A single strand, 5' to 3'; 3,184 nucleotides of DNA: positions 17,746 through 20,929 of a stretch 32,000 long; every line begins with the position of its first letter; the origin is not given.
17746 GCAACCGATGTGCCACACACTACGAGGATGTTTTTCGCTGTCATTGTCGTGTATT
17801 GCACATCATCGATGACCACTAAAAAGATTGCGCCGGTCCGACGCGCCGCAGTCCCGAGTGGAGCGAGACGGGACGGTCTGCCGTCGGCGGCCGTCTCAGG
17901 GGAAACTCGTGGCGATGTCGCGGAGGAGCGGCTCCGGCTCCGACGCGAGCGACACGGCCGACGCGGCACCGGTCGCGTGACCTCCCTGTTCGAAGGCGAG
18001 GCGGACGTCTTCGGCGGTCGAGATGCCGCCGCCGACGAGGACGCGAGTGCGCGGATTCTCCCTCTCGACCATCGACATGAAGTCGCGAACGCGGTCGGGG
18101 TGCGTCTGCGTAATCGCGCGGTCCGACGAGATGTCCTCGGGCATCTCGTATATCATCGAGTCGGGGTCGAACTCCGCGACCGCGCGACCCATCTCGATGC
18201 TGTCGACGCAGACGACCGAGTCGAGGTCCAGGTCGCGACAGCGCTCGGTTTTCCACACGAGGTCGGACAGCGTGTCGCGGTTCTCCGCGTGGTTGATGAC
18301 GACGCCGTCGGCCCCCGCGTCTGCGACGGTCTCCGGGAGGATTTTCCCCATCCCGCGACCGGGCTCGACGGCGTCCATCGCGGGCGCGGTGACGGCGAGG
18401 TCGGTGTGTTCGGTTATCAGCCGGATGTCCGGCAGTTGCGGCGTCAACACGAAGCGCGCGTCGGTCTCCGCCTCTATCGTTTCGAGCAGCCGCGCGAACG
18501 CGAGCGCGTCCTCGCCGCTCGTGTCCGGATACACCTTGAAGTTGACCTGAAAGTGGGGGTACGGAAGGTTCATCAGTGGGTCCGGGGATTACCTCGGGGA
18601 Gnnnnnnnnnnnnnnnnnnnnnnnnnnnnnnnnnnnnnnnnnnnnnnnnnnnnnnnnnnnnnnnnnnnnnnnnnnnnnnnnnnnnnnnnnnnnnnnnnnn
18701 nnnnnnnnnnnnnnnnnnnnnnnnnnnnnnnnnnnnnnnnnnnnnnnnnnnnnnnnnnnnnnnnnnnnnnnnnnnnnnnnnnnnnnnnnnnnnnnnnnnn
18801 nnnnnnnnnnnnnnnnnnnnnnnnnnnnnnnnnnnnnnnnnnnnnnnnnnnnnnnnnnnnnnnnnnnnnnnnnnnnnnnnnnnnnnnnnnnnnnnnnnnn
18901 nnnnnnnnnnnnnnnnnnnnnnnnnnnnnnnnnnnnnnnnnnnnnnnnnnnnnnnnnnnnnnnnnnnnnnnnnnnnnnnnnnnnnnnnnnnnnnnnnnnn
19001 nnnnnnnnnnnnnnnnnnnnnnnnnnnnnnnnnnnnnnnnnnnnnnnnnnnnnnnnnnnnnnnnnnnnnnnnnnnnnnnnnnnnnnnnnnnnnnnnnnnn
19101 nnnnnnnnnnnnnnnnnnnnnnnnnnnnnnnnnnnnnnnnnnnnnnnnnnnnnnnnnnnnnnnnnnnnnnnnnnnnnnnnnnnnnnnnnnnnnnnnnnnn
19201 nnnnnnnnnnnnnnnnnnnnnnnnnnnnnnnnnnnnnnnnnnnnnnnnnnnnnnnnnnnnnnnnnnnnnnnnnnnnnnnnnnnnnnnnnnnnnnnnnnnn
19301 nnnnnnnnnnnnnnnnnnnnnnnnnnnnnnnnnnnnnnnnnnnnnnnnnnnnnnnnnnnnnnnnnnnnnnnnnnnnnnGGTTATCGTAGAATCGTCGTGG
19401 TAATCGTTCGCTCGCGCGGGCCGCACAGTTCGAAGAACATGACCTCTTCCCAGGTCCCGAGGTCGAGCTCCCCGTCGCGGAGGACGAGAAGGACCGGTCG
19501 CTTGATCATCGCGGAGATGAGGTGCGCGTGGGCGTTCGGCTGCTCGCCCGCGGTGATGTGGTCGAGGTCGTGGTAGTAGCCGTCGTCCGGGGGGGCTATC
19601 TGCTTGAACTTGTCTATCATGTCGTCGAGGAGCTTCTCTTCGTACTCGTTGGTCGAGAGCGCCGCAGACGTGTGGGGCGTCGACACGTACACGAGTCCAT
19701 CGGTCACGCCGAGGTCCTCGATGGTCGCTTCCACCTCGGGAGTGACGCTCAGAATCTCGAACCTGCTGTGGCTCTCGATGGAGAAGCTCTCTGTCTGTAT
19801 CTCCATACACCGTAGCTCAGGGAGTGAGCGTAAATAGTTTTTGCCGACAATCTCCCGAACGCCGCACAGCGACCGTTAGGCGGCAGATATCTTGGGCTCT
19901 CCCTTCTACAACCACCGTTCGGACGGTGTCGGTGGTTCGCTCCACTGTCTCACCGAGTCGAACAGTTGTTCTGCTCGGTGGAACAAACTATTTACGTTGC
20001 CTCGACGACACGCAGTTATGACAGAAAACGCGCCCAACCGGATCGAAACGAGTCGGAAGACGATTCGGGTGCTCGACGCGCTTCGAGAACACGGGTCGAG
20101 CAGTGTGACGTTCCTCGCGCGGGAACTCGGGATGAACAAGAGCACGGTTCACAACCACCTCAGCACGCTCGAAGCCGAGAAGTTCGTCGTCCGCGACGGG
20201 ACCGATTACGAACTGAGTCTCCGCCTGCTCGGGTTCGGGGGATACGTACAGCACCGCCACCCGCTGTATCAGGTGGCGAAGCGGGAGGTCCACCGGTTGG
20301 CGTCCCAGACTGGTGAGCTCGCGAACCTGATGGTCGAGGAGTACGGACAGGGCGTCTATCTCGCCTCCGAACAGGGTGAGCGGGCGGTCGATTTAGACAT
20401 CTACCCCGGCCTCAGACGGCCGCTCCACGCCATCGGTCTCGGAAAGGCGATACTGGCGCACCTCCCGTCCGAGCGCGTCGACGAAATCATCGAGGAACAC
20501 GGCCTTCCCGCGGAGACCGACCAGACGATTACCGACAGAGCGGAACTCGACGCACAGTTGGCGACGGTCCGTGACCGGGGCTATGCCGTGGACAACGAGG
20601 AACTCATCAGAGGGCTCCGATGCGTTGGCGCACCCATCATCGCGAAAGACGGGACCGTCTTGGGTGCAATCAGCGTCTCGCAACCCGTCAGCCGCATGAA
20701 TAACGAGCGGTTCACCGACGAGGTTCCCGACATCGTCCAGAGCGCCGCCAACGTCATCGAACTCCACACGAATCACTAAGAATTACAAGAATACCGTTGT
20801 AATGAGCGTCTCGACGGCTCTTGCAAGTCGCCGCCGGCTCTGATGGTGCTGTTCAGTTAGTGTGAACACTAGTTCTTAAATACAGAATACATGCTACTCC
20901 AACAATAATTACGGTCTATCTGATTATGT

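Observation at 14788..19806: Galactitol-family PTS wired directly to a class-I aldolase, a TIM-like isomerase and YjbQ: a candidate uncharacterised archaeal PTS-to-triose pathway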

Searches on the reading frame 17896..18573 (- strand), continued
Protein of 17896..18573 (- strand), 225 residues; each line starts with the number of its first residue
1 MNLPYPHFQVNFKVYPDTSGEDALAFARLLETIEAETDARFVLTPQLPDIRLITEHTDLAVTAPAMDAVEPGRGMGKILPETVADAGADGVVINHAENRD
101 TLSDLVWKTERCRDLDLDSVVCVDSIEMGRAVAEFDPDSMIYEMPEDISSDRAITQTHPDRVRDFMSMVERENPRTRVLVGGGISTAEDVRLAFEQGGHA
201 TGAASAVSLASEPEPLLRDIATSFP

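Call 49: find_related_loci(query=A3, collection=metagenome_contigs, flank=10000)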
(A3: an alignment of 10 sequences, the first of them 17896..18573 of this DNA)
Query A3 (225 aa) in metagenome_contigs; peptide patterns used: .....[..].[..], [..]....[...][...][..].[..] (x = any residue, [..] = any of these).
119 stretches matched a pattern; 12 encode a relative of the query (tblastn E <= 1e-3); 12 distinct loci.
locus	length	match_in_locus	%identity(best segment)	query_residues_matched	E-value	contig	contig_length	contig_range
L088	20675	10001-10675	99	1-225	3e-148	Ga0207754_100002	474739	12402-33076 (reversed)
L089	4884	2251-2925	71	1-225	7e-106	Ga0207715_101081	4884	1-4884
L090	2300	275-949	72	1-225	6e-110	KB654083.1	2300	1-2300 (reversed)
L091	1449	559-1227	68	2-224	3e-109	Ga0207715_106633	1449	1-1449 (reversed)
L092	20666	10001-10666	68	3-224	3e-101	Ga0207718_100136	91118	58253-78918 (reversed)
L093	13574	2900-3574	66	1-225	3e-100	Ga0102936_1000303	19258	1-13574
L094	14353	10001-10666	66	3-224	4e-98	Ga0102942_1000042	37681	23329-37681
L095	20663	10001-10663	61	1-221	1e-90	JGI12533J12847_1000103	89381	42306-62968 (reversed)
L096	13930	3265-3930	65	3-224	2e-89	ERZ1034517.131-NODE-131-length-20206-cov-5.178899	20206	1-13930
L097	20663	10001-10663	61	1-221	5e-89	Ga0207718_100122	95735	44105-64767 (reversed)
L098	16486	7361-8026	64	3-224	1e-95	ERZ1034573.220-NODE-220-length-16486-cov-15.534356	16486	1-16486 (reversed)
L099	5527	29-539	71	52-224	3e-53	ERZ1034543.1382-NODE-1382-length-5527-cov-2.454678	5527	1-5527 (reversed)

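Call 54: search_protein_families(library=pfam, proteins=[L092:8140-8664:-, L092:12541-13323:+, L092:13360-15114:+, L092:15142-16113:+, L092:16038-16946:+, L092:16949-18052:+, L098:4611-5453:-, L098:9639-10418:-, L098:12400-14079:+, L098:14299-15954:+], max_evalue=0.0001)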
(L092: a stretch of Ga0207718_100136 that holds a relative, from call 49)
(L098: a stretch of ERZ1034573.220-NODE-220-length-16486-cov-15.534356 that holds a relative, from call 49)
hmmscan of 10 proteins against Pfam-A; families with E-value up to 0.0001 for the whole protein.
L092:8140-8664:- (174 aa): 2 families
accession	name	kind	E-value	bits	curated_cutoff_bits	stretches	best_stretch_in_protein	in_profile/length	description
PF00903.31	Glyoxalase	-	3.5e-15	56.9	20.6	1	19-160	2-121/121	Glyoxalase/Bleomycin resistance protein/Dioxygenase superfamily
PF13669.12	Glyoxalase_4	-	2.9e-08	34.4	27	1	21-134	2-97/109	Glyoxalase/Bleomycin resistance protein/Dioxygenase superfamily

L092:12541-13323:+ (260 aa): 5 families
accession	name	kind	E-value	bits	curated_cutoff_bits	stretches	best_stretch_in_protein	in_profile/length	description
PF13561.12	adh_short_C2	-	2.7e-62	210.9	27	1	19-257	3-235/236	Enoyl-(Acyl carrier protein) reductase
PF00106.31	adh_short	-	4.6e-50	170.2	26.6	1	12-206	2-193/195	short chain dehydrogenase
PF08659.16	KR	-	4.7e-13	49.9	22.6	1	12-165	2-152/180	KR domain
PF23441.1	SDR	-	8.9e-09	35.5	27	1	159-256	160-254/258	SDR-like rossmann domain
PF01370.27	Epimerase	-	6.4e-06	26.2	20.9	1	13-96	1-71/240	NAD dependent epimerase/dehydratase family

L092:13360-15114:+ (584 aa): 1 family
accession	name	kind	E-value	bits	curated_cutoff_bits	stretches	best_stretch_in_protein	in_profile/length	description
PF01547.30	SBP_bac_1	-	5.1e-19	69.8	26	1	138-407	21-278/307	Bacterial extracellular solute-binding protein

L092:15142-16113:+ (323 aa): 1 family
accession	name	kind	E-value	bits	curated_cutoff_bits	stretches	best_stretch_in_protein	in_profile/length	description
PF00528.27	BPD_transp_1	-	2.8e-11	43.9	26.4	1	113-312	2-174/184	Binding-protein-dependent transport system inner membrane component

L092:16038-16946:+ (302 aa): 1 family
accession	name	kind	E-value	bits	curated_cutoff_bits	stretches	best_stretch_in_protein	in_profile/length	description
PF00528.27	BPD_transp_1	-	2.6e-20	73.3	26.4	1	111-291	2-178/184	Binding-protein-dependent transport system inner membrane component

L092:16949-18052:+ (367 aa): 3 families
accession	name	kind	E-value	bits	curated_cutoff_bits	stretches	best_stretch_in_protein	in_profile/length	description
PF00005.33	ABC_tran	-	3.5e-38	131.7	25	1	20-162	2-136/137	ABC transporter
PF13304.12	AAA_21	-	4.2e-05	24.2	27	0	31-52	1-22/304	AAA domain, putative AbiEii toxin, Type IV TA system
PF02463.25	SMC_N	-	4.3e-05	23.5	40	0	29-208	24-211/220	RecF/RecN/SMC N terminal domain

L098:4611-5453:- (280 aa): 1 family
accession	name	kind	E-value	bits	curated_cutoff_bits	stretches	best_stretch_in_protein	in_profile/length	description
PF01557.24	FAA_hydrolase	-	3.2e-68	230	23.9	1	66-275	1-213/214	Fumarylacetoacetate (FAA) hydrolase C-terminal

L098:9639-10418:- (259 aa): 3 families
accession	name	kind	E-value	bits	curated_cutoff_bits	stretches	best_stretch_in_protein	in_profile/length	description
PF13561.12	adh_short_C2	-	1.4e-62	211.8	27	1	27-257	1-236/236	Enoyl-(Acyl carrier protein) reductase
PF00106.31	adh_short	-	1.9e-46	158.4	26.6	1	22-205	2-190/195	short chain dehydrogenase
PF08659.16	KR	-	1.8e-06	28.5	22.6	1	24-168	4-152/180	KR domain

L098:12400-14079:+ (559 aa): 2 families
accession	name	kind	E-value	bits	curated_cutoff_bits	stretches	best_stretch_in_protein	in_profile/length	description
PF02782.22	FGGY_C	-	1.1e-30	107.3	27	1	319-509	2-198/198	FGGY family of carbohydrate kinases, C-terminal domain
PF00370.27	FGGY_N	-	1e-13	51.9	28.8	1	78-289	3-217/245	FGGY family of carbohydrate kinases, N-terminal domain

L098:14299-15954:+ (551 aa): 1 family
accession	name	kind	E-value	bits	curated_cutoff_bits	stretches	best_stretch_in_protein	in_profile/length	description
PF01547.30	SBP_bac_1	-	1.4e-18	68.4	26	1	114-374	29-278/307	Bacterial extracellular solute-binding protein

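Call 57: search_solved_structures(query=L092:10917-12374:+, max_evalue=1e-10)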
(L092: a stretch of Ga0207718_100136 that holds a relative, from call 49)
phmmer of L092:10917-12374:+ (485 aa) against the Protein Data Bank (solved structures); distinct sequences matched with E-value up to 1e-10: 2.
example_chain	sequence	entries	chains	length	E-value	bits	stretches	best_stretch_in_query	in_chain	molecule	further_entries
4c23_A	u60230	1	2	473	2e-59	205.2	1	4-468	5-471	L-FUCULOSE KINASE FUCK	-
2cgj_A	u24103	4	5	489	2.3e-56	195.1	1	10-471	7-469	L-RHAMNULOSE KINASE | RHAMNULOKINASE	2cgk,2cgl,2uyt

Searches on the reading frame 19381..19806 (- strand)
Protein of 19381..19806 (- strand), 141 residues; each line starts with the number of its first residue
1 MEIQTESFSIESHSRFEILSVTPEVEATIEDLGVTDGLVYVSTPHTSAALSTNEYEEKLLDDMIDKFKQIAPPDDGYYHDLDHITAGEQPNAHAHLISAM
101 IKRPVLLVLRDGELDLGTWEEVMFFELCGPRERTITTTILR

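Call 3: search_protein_families(library=pfam, proteins=[window:19381-19806:-], max_evalue=0.01)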
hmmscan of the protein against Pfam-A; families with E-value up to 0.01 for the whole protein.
window:19381-19806:- (141 aa): 1 family
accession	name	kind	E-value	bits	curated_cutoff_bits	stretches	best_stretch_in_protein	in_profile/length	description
PF01894.22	UPF0047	-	3.2e-30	105.1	27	1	21-139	2-117/117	Uncharacterised protein family UPF0047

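Call 4: search_protein_families(library=ncbifam, proteins=[window:19381-19806:-], max_evalue=0.01)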
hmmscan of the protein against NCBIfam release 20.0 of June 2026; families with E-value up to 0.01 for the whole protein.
window:19381-19806:- (141 aa): 1 family
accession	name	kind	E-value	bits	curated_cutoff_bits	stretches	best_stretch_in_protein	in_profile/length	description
TIGR00149.1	TIGR00149_YjbQ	hypoth_equivalog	1.6e-27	95.8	67.75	1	9-139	4-129/132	secondary thiamine-phosphate synthase enzyme YjbQ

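Call 58: search_solved_structures(query=window:19381-19806:-, max_evalue=0.001, show_alignments=1)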
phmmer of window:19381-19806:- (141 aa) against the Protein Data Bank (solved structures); distinct sequences matched with E-value up to 0.001: 9.
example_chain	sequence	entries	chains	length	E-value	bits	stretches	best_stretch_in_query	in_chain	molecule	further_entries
2p6h_A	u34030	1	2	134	2e-24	89.3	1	4-137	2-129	Hypothetical protein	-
1ve0_A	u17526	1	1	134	7.5e-23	84.2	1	1-136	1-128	hypothetical protein (ST2072)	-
1vph_A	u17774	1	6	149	8.3e-20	74.4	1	6-140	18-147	hypothetical protein SSO2532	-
1vmf_A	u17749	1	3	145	5.7e-16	62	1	6-133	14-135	hypothetical protein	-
2p6c_A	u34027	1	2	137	1.2e-15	61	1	4-139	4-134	aq_2013 protein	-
1xbf_A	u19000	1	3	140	7.5e-15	58.3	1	8-139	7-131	Clostridium acetobutylicum Q97KL0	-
1vmh_A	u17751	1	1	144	1e-14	57.9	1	8-138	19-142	Uncharacterized conserved protein YjbQ/UPF0047 family, ortholog yugU B.subtilis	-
1vmj_A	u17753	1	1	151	3.5e-14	56.1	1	12-139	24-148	hypothetical protein TM0723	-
2cu5_A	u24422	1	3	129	8.4e-11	45.2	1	19-137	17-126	Conserved Hypothetical Protein TT1486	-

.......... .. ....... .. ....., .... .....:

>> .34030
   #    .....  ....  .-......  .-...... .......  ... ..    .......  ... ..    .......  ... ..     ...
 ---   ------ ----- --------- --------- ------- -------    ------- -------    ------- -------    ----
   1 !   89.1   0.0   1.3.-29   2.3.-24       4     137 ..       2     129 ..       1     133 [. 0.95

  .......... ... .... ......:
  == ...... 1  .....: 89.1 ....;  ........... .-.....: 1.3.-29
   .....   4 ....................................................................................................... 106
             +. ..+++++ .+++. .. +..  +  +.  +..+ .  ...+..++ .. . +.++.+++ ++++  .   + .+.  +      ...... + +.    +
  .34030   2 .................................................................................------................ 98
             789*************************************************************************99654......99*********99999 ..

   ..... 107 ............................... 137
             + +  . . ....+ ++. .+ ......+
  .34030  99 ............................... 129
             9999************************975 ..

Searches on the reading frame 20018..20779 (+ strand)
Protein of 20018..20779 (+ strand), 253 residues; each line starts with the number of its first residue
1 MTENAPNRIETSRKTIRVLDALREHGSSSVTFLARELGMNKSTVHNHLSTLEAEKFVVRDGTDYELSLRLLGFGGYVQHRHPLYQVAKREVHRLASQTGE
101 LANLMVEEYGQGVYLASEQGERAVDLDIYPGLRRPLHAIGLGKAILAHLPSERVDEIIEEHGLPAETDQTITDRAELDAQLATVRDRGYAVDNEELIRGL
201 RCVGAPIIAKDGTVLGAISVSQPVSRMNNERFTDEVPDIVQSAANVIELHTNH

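Call 3: search_protein_families(library=pfam, proteins=[window:20018-20779:+], max_evalue=0.01)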
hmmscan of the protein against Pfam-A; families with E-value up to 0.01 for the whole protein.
window:20018-20779:+ (253 aa): 13 families
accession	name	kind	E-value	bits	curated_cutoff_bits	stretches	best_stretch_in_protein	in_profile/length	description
PF01614.24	IclR_C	-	1.2e-38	132.8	24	1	79-247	5-172/174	Bacterial transcriptional regulator IclR C-terminal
PF09339.16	HTH_IclR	-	3.7e-13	49.5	22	1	14-61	4-52/52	IclR helix-turn-helix domain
PF12802.13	MarR_2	-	6.8e-08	33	27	1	14-62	6-57/61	MarR family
PF25213.1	HVO_A0261_N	-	8.2e-07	29.3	35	1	12-66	10-63/86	HVO_A0261 N-terminal domain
PF01022.26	HTH_5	-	1e-06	28.9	22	1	16-54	5-42/47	Bacterial regulatory protein, arsR family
PF25212.1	HVO_A0114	-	3.3e-06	27.2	27.6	1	12-60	21-69/84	HVO_A0114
PF13412.12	HTH_24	-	4e-06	26.7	21.9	1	13-57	3-47/48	Winged helix-turn-helix DNA-binding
PF01047.28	MarR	-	1.1e-05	25.7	24.6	1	16-59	6-49/59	MarR family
PF12840.13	HTH_20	-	1.2e-05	25.6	27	1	16-56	7-47/51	Helix-turn-helix domain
PF08279.18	HTH_11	-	0.00023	21.4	25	1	18-54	5-42/55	HTH domain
PF01590.32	GAF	-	0.00083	20.3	22.4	1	200-249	87-131/133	GAF domain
PF13404.12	HTH_AsnC-type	-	0.0034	17.6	27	1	17-46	7-36/42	AsnC-type helix-turn-helix domain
PF00126.33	HTH_1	-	0.0069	16.7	26.6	0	16-54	4-40/60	Bacterial regulatory helix-turn-helix protein, lysR family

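Call 4: search_protein_families(library=ncbifam, proteins=[window:20018-20779:+], max_evalue=0.01)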
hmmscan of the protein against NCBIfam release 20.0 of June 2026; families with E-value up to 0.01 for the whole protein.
window:20018-20779:+ (253 aa): 15 families
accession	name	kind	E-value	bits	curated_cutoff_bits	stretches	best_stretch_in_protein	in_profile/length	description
NF045644.1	TransRegBhcR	equivalog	1.3e-53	182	350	1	4-247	17-261/267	HTH-type transcriptional regulator BhcR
TIGR02431.1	pcaR_pcaU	subfamily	6.1e-47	160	284.75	1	10-247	6-244/248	beta-ketoadipate pathway transcriptional regulators, PcaR/PcaU/PobR family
NF011671.1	PRK15090.1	equivalog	1.6e-35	122.6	275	1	4-247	5-249/256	DNA-binding transcriptional regulator KdgR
NF008601.2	PRK11569.1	equivalog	1.6e-31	109.5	380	1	16-247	33-268/276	glyoxylate bypass operon transcriptional repressor IclR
NF007548.0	PRK10163.1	equivalog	1.6e-29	102.9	406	1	14-244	26-258/271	HTH-type transcriptional repressor AllR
NF007339.0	PRK09834.1-1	equivalog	4.3e-10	39.3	299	1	9-231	20-246/271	DNA-binding transcriptional regulator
TIGR01884.1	cas_HTH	subfamily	1.3e-08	34.5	60.2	1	8-61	137-190/202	CRISPR-associated CARF protein Csa3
NF033788.1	HTH_metalloreg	subfamily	1.7e-06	27.7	55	1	16-59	14-57/77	metalloregulator ArsR/SmtB family transcription factor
NF007342.0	PRK09834.1-4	equivalog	2.9e-06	26.5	251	1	5-194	7-200/263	DNA-binding transcriptional regulator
NF007341.0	PRK09834.1-3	equivalog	1.5e-05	24.2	269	1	15-227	13-237/274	DNA-binding transcriptional regulator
NF040755.1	AgaR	equivalog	0.0018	17.5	260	1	10-60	3-53/256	transcriptional repressor AgaR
NF041397.1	TranRegGlpR_Halo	equivalog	0.0027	17.4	300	1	17-59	9-51/253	HTH-type transcriptional regulator GlpR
NF053606.1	Sta1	subfamily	0.003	17.6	80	1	12-61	19-68/100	Sta1 family transcriptional regulator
NF040939.2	trans_reg_lrs14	equivalog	0.0072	16.3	90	0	12-60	20-69/103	Lrs14 family HTH-type transcriptional regulator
NF007316.0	PRK09802.1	equivalog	0.0079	15.4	351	0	10-59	14-63/269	DeoR family transcriptional regulator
